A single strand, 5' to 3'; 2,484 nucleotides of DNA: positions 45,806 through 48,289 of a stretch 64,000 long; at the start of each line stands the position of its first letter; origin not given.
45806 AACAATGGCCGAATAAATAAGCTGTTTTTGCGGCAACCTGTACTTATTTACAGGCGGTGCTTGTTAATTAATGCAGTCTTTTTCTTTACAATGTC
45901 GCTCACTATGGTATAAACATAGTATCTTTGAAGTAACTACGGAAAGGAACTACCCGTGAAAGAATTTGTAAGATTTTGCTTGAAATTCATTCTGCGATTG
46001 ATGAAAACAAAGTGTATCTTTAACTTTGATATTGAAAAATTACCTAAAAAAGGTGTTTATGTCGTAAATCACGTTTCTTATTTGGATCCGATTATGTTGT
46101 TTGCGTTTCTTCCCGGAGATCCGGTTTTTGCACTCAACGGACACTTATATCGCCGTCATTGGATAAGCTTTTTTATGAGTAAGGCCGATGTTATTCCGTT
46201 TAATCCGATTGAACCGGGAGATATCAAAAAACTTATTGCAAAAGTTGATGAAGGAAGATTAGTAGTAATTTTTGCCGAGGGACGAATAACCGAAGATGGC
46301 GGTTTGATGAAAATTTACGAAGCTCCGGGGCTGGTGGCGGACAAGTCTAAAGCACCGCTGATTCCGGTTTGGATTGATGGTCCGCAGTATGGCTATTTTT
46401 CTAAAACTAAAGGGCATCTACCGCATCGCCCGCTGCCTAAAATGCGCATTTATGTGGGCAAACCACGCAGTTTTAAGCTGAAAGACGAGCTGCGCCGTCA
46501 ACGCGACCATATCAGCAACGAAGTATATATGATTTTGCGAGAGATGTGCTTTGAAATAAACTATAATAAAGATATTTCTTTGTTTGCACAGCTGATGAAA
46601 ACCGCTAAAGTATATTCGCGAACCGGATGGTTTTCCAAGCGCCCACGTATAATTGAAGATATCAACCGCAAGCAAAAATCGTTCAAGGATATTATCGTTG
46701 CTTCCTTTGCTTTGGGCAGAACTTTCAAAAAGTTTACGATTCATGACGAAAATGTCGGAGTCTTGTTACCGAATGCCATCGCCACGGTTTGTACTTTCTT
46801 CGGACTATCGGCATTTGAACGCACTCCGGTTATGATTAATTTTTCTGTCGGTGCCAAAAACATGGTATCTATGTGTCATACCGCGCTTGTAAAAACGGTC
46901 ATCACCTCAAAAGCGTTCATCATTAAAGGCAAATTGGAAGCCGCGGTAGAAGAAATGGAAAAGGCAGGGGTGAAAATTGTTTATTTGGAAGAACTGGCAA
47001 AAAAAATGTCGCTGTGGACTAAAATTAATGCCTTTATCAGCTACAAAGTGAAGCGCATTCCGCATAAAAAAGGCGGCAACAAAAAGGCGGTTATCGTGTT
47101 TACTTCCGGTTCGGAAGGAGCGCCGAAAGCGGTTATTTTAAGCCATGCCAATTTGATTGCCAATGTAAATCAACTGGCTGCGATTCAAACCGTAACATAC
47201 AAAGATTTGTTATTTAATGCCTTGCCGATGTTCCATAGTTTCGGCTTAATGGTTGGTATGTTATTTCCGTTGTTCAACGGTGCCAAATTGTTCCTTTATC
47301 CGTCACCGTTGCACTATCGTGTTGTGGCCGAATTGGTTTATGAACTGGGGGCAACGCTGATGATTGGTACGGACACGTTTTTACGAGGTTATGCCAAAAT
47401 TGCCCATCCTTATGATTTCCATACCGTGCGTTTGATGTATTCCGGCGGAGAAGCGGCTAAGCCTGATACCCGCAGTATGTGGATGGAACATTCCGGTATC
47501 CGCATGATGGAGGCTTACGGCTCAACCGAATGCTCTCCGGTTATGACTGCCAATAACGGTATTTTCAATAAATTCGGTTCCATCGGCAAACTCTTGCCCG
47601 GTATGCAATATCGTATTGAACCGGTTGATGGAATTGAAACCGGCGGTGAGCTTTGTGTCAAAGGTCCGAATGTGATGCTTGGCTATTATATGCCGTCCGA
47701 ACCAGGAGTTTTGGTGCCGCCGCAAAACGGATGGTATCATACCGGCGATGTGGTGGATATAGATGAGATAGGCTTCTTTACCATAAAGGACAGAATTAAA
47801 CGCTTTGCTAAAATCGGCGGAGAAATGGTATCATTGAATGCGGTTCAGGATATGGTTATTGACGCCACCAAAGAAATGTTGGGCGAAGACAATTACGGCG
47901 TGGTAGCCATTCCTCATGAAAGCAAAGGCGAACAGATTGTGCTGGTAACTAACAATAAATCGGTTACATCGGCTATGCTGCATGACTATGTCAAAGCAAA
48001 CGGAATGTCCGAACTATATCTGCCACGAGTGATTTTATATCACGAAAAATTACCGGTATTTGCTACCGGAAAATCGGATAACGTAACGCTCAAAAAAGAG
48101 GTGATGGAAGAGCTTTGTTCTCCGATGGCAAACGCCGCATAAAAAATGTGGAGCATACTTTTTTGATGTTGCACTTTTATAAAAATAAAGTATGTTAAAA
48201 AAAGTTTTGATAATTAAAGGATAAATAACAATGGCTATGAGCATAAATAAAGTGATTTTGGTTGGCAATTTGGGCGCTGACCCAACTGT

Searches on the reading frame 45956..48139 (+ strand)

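Call 19: search_protein_families(library=pfam, max_evalue=0.00001, proteins=[window:45956-48139:+])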
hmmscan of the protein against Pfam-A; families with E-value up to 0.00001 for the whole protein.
window:45956-48139:+ (728 aa): 2 families
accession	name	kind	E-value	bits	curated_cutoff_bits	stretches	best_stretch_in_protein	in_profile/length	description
PF00501.34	AMP-binding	-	3.4e-55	187.8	29.9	1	264-578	46-384/384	AMP-binding enzyme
PF01553.26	Acyltransferase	-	4.2e-17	62.6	23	1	27-140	8-131/132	Acyltransferase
